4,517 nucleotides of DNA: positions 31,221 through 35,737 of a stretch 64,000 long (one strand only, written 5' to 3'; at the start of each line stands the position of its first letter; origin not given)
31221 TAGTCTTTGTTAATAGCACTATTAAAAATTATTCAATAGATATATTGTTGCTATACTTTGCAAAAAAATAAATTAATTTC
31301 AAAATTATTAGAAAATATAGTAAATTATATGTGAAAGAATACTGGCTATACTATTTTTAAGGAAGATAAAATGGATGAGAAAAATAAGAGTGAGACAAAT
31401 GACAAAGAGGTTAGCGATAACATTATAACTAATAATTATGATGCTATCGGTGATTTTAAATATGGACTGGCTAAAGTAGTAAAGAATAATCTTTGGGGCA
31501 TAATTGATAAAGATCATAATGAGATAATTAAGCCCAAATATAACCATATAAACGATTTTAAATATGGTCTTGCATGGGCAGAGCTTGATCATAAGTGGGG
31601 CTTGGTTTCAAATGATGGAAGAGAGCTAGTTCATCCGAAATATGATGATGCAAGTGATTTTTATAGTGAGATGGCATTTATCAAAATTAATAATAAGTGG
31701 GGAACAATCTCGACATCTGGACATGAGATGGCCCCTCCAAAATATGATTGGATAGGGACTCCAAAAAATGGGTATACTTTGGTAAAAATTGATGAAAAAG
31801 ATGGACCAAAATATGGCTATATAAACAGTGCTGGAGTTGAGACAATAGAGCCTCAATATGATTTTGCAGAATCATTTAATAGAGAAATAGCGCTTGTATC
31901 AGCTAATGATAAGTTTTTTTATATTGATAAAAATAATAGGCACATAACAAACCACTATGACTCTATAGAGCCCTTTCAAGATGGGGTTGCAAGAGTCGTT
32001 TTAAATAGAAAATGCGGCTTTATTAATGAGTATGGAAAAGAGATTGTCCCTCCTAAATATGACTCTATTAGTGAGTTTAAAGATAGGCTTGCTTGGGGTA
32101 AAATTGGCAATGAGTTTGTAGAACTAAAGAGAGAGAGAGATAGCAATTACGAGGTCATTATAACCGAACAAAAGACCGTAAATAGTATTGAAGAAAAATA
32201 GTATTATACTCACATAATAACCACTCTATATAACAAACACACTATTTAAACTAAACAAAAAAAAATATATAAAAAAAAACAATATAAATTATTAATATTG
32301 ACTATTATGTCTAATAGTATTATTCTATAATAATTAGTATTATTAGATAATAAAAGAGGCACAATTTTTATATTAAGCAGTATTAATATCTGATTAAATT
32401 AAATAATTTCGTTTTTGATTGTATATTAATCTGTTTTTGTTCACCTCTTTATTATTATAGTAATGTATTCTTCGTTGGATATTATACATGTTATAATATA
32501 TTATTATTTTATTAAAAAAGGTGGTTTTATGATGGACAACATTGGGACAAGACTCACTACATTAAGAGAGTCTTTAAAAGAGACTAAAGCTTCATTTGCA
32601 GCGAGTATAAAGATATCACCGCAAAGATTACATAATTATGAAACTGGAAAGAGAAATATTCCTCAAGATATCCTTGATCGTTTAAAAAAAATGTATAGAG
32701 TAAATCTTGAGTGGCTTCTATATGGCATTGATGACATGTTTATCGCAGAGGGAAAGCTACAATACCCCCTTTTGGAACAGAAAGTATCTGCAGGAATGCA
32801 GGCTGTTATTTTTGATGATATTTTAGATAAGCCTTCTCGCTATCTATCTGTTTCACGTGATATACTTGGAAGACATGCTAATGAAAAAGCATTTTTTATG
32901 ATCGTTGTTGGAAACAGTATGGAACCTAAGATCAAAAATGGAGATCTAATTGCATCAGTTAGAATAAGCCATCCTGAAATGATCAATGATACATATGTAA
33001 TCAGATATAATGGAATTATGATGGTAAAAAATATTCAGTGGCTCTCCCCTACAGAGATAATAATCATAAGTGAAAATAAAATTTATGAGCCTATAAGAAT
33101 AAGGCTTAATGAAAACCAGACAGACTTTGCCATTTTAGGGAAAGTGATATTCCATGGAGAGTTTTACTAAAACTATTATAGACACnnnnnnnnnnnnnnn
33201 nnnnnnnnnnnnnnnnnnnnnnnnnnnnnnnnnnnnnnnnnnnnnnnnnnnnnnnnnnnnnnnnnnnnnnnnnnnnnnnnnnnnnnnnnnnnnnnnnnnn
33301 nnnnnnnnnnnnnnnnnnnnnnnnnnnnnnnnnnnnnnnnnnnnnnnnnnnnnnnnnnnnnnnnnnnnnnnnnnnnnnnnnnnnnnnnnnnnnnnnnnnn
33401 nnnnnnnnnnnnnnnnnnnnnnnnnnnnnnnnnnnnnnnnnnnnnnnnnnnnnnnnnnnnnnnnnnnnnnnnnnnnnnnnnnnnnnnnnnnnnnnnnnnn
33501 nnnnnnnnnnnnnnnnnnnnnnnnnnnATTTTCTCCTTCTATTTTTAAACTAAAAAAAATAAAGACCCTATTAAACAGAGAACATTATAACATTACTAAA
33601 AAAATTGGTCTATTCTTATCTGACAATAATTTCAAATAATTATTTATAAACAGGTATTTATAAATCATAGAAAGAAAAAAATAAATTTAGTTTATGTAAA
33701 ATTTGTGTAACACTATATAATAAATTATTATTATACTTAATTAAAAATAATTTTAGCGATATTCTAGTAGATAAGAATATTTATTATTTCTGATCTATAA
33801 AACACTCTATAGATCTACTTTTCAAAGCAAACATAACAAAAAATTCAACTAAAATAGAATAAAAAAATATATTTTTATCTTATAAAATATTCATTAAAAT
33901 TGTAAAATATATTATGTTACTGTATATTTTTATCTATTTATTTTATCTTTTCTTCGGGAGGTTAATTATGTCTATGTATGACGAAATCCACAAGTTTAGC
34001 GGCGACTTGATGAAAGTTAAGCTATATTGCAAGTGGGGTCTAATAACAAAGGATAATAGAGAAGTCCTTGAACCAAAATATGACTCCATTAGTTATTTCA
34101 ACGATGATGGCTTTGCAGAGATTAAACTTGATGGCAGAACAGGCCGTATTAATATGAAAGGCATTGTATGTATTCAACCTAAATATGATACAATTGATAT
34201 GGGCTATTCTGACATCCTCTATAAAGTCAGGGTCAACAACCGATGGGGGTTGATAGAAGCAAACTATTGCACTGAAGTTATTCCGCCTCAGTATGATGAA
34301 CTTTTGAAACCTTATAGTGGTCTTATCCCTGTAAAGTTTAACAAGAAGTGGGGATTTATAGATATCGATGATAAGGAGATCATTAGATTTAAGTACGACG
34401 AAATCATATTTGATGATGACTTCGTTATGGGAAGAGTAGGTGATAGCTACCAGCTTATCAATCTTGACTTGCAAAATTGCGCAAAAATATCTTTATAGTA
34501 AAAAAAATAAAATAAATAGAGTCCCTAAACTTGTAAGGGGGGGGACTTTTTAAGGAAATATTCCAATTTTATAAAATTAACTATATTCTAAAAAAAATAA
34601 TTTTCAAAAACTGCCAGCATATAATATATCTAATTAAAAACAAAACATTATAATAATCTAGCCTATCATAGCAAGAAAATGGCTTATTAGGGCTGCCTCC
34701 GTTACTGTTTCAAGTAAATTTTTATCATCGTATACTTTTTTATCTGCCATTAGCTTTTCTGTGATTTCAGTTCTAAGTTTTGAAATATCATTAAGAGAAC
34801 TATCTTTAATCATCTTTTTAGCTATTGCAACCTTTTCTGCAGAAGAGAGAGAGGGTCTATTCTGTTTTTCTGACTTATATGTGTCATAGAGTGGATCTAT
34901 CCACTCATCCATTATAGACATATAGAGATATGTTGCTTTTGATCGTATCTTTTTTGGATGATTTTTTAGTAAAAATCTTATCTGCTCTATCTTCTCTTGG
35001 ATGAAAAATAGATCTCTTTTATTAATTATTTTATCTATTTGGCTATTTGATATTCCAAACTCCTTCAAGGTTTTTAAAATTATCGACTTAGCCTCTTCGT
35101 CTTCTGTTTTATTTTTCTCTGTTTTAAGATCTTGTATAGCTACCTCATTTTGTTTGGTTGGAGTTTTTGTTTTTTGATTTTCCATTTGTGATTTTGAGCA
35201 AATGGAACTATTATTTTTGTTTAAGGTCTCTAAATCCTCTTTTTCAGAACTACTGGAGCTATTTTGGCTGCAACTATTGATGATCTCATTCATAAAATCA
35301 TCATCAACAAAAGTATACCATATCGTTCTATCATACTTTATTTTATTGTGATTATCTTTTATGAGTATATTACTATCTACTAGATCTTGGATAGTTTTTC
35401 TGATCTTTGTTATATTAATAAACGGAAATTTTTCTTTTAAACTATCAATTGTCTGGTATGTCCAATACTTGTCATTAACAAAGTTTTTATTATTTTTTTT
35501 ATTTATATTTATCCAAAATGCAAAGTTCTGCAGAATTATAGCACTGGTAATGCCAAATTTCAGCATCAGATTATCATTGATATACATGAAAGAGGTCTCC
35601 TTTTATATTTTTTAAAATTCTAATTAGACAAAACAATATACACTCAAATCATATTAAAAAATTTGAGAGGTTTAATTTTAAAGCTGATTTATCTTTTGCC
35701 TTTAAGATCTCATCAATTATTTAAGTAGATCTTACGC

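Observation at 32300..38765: Plasmid/prophage-like island: CI-like repressor, Rep-like protein, HTH-ParA and PD-(D/E)XK-like gene bounded by identical 12-mers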

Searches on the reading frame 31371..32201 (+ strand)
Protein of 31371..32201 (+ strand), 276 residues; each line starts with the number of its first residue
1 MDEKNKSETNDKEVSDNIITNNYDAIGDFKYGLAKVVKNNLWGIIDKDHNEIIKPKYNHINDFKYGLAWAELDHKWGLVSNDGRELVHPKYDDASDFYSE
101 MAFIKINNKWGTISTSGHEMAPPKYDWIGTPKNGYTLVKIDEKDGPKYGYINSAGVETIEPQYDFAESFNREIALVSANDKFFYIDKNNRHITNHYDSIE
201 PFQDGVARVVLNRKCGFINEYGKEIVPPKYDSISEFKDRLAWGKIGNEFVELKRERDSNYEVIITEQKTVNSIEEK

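Call 4: search_protein_families(library=pfam, proteins=[window:31371-32201:+], max_evalue=0.1)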
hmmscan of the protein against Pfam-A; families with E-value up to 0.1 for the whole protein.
window:31371-32201:+ (276 aa): 1 family
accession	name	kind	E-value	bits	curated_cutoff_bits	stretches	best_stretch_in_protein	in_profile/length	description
PF14903.11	WG_beta_rep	-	3.6e-60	200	25.6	7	76-110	1-35/35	WG containing repeat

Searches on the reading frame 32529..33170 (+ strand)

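Call 4: search_protein_families(library=pfam, proteins=[window:32529-33170:+], max_evalue=0.1)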
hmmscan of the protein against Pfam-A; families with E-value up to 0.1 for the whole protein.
window:32529-33170:+ (213 aa): 5 families
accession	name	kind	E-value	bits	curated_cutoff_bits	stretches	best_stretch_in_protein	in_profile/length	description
PF00717.28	Peptidase_S24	-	3.3e-18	65.9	23.3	1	80-207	1-116/116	Peptidase S24-like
PF01381.28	HTH_3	-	1e-06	29.1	23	1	12-63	4-55/55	Helix-turn-helix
PF13560.12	HTH_31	-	1.6e-05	25.5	27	1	5-58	2-56/64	Helix-turn-helix domain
PF12844.13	HTH_19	-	2.8e-05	24.4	30.2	1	6-67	1-62/64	Helix-turn-helix domain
PF09974.14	DUF2209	-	0.012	16.3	26.8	1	110-187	3-80/121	Uncharacterized protein conserved in archaea (DUF2209)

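Call 5: search_protein_families(library=phrogs, proteins=[window:32529-33170:+], max_evalue=0.01)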
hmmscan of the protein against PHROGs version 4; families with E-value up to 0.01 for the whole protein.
window:32529-33170:+ (213 aa): 13 families
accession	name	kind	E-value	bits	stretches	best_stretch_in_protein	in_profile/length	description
phrog_4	-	transcription regulation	1.9e-38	133.5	1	1-210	133-336/400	transcriptional repressor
phrog_6201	-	transcription regulation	1.1e-17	65.1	1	109-209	14-114/121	CI-like repressor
phrog_8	-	transcription regulation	3.2e-13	50.8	1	1-203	73-179/346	transcriptional regulator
phrog_2328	-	transcription regulation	5.7e-10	40.1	1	3-69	14-80/128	transcriptional repressor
phrog_2967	-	transcription regulation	1.3e-08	35.7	1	2-71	8-77/225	transcriptional regulator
phrog_811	-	DNA, RNA and nucleotide metabolism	1.6e-07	32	1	116-208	43-130/140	UmuD-like protein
phrog_147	-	transcription regulation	2.4e-06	28.8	1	1-66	1-69/100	transcriptional regulator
phrog_2439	-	transcription regulation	2.1e-05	24.6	1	5-63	8-66/367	transcriptional regulator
phrog_1124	-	transcription regulation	0.00021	21.9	1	6-57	10-60/177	transcriptional regulator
phrog_17822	-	unknown function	0.00064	20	1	4-70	7-72/267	-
phrog_6499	-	transcription regulation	0.0035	17.8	1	18-57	26-65/157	transcriptional regulator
phrog_2104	-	unknown function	0.0072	17.5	0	8-43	43-78/103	-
phrog_3037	-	transcription regulation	0.008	17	1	22-69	33-80/189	transcriptional repressor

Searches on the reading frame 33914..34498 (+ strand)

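Call 4: search_protein_families(library=pfam, proteins=[window:33914-34498:+], max_evalue=0.1)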
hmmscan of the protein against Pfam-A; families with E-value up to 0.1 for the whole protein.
window:33914-34498:+ (194 aa): 3 families
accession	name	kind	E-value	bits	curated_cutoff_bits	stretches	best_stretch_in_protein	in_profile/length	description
PF14903.11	WG_beta_rep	-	5.1e-24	84.4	25.6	3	41-74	1-33/35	WG containing repeat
PF15568.11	Imm39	-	0.0024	18.5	25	0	121-189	61-128/131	Immunity protein 39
PF06837.17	Fijivirus_P9-2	-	0.06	13.5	27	1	2-29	97-124/178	Fijivirus P9-2 protein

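Call 5: search_protein_families(library=phrogs, proteins=[window:33914-34498:+], max_evalue=0.01)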
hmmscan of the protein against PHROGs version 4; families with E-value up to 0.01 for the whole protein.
window:33914-34498:+ (194 aa): 0 families

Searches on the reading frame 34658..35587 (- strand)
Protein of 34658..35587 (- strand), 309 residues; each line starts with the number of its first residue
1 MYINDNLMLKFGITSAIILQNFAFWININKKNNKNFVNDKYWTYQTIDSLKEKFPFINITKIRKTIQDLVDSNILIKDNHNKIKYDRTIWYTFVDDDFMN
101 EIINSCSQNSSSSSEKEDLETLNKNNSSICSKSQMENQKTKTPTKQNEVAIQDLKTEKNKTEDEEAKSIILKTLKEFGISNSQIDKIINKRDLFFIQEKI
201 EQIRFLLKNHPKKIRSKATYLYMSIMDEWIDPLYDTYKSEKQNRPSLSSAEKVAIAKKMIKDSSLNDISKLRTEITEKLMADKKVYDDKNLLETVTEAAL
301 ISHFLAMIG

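Call 4: search_protein_families(library=pfam, proteins=[window:34658-35587:-], max_evalue=0.1)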
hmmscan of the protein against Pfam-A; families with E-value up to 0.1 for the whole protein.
window:34658-35587:- (309 aa): 0 families

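Call 5: search_protein_families(library=phrogs, proteins=[window:34658-35587:-], max_evalue=0.01)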
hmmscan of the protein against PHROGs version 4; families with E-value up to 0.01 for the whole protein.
window:34658-35587:- (309 aa): 3 families
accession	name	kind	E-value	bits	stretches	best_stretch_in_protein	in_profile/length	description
phrog_11233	-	DNA, RNA and nucleotide metabolism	1.1e-25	91.7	1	2-162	5-176/297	replication initiation protein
phrog_6493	-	DNA, RNA and nucleotide metabolism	2.2e-15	57.7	1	12-172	23-180/261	DnaD-like helicase loader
phrog_428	-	DNA, RNA and nucleotide metabolism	0.00079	19.7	1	20-170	116-238/455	replication initiation protein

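Call 11: search_dna_similar(query=window:34658-35587:-, collection=plasmids, mode=protein, max_evalue=0.001)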
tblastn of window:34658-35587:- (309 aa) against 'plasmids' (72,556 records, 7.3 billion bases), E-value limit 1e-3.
Records with a match: 74; places in all: 74; records where one place covers at least 80% of the query: 0.
Best place of each record, by identity: <60% 74.
By first word of the organism name: Piscirickettsia 29; Bacillus 17; Levilactobacillus 7; Lactobacillus 5; Clostridium 4; Streptococcus 2; Staphylococcus 2; Lactiplantibacillus 2; Burkholderia 1; Lysinibacillus 1; and 4 more.
By predicted mobility (MOB-suite, as given by PLSDB): non-mobilizable 73; conjugative 1.
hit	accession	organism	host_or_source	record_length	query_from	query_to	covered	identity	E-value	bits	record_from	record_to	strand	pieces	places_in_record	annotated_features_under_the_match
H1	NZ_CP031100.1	Clostridium botulinum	-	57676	3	92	29%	39.6%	3e-8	62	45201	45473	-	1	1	hypothetical protein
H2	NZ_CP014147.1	Clostridium botulinum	Microbial isolate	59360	3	92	29%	39.6%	3e-8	62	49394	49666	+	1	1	hypothetical protein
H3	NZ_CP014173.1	Clostridium botulinum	Microbial isolate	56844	3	92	29%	39.6%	3e-8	62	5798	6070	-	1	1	hypothetical protein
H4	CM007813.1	Clostridium sporogenes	whole organism,isolate obtained from ...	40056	3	92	29%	39.6%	2e-6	57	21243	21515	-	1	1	DnaD/DnaB domain of replication protein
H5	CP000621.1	Burkholderia vietnamiensis G4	-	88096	1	102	33%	33.0%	1e-12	76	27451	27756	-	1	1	hypothetical protein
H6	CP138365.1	Streptococcus agalactiae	Homo sapiens,cell culture,urine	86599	4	95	30%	36.6%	2e-7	60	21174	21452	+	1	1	DUF6017 domain-containing protein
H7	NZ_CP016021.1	Bacillus weihaiensis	single cell,marine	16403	7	91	28%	39.5%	2e-7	60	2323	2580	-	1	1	hypothetical protein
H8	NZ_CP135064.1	Streptococcus suis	Homo sapiens,blood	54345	4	93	29%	35.2%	6e-6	56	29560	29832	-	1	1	DUF6017 domain-containing protein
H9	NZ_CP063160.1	Bacillus cereus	-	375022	7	92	28%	34.9%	1e-9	67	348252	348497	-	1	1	conserved phage C-terminal domain-containing protein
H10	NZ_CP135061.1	Bacillus cereus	Plant,cell culture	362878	7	92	28%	34.9%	1e-9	67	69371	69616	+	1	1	conserved phage C-terminal domain-containing protein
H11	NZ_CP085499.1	Bacillus cereus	coffee,cell culture,root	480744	7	92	28%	34.9%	1e-9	67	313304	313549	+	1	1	conserved phage C-terminal domain-containing protein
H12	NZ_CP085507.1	Bacillus cereus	soil sample,soil from tomato plant roots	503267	7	92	28%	34.9%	1e-9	67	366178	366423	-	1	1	conserved phage C-terminal domain-containing protein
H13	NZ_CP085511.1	Bacillus cereus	soil sample,soil from tomato plant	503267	7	92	28%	34.9%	1e-9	67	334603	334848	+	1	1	conserved phage C-terminal domain-containing protein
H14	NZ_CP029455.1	Bacillus cereus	Chives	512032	7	92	28%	34.9%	1e-9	67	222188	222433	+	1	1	conserved phage C-terminal domain-containing protein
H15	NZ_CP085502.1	Bacillus cereus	black pepper plant,cell culture,root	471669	7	92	28%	34.9%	1e-9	66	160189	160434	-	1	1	conserved phage C-terminal domain-containing protein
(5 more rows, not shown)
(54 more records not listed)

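Call 40: find_encoding_contigs(protein=window:34658-35587:-, flank=10000, max_places=10)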
Protein window:34658-35587:- (309 aa): no gene with exactly this product is on record in the collection.

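Call 54: search_solved_structures(query=window:34658-35587:-, max_evalue=1)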
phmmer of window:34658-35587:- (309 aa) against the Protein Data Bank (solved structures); distinct sequences matched with E-value up to 1: 0.

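Call 65: find_homologous_proteins(query=window:34658-35587:-, max_evalue=0.001)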
Query window:34658-35587:- (309 aa): 6 proteins with E <= 0.001 among 2048 candidates.
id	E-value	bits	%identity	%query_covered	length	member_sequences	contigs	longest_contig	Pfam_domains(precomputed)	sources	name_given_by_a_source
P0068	4.9e-192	655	100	100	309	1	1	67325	-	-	-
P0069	3.7e-43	166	41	78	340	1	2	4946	-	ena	-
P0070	2.7e-42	163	41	78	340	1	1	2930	-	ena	-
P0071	2.5e-41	160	37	77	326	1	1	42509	-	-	-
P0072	3.0e-41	160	38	78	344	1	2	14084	-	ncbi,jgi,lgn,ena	-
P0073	2.1e-6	46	27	49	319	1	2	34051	-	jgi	-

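Call 66: find_encoding_contigs(protein=P0072, flank=10000, max_places=4)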
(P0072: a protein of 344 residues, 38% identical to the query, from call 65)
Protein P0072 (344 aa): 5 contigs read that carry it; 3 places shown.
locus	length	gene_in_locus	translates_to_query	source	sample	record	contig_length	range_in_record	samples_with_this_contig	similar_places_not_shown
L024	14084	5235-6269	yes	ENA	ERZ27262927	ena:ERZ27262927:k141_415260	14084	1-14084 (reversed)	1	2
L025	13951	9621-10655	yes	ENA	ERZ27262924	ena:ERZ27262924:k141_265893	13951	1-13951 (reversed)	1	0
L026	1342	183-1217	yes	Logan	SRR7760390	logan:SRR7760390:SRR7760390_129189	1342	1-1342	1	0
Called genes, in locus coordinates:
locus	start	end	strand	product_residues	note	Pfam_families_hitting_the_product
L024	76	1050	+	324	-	PF00145:DNA_methylase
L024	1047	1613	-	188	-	PF09504:RE_Bsp6I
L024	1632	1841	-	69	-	PF13744:HTH_37 (weak), PF13560:HTH_31, PF12844:HTH_19, PF13443:HTH_26 (weak), PF01381:HTH_3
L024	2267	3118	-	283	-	PF01672:Plasmid_parti_N (weak)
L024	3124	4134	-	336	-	PF01656:CbiA, PF02374:ArsA_ATPase (weak), PF13614:AAA_31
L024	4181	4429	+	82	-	-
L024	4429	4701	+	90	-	PF15738:YafQ_toxin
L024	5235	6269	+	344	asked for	-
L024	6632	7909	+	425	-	PF04307:YdjM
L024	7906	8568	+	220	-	-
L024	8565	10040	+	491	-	PF00589:Phage_integrase, PF22823:MrpR_C_cat (weak), PF01637:ATPase_2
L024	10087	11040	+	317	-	PF24706:DUF7669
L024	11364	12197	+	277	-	-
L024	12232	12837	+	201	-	-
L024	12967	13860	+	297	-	PF08867:FRG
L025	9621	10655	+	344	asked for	-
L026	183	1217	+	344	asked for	-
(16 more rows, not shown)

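Call 67: find_encoding_contigs(protein=P0069, flank=10000, max_places=4)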
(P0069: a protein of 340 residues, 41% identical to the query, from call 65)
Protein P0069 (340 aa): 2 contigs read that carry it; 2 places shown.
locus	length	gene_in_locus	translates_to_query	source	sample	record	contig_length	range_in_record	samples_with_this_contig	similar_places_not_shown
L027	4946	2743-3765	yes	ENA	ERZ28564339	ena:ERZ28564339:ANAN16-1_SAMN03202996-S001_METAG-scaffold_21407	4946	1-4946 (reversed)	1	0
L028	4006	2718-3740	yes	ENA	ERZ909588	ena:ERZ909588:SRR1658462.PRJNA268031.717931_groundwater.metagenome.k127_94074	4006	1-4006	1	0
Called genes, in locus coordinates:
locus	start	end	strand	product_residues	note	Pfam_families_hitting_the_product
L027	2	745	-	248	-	?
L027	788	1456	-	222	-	-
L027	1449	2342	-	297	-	PF10609:ParA, PF01656:CbiA, PF02374:ArsA_ATPase (weak), PF06564:CBP_BcsQ, PF09140:MipZ, PF13614:AAA_31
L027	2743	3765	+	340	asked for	-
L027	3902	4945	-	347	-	?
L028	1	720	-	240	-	?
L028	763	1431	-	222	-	-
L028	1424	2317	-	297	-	PF10609:ParA, PF01656:CbiA, PF02374:ArsA_ATPase (weak), PF06564:CBP_BcsQ, PF09140:MipZ, PF13614:AAA_31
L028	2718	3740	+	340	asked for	-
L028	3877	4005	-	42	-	?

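Call 68: find_encoding_contigs(protein=P0073, flank=10000, max_places=4)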
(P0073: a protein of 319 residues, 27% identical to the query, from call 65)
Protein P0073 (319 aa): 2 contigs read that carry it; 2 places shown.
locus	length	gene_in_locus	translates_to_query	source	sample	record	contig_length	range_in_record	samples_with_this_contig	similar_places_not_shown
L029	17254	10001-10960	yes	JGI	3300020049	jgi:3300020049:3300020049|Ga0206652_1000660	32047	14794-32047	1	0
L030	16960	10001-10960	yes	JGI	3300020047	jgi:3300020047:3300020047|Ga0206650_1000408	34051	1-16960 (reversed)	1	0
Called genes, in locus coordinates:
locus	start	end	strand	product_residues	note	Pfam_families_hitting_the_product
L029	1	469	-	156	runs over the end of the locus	-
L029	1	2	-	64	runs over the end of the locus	-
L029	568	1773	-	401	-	PF03837:RecT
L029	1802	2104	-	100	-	-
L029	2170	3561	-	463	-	PF00270:DEAD, PF04851:ResIII, PF00271:Helicase_C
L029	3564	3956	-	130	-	-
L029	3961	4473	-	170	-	-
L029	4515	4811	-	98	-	-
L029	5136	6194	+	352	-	PF07989:Cnn_1N (faint)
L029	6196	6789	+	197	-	-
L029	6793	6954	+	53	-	-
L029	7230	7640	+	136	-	-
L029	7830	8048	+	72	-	-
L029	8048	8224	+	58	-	-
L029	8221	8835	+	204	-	-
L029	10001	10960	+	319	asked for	-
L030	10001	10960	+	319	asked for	-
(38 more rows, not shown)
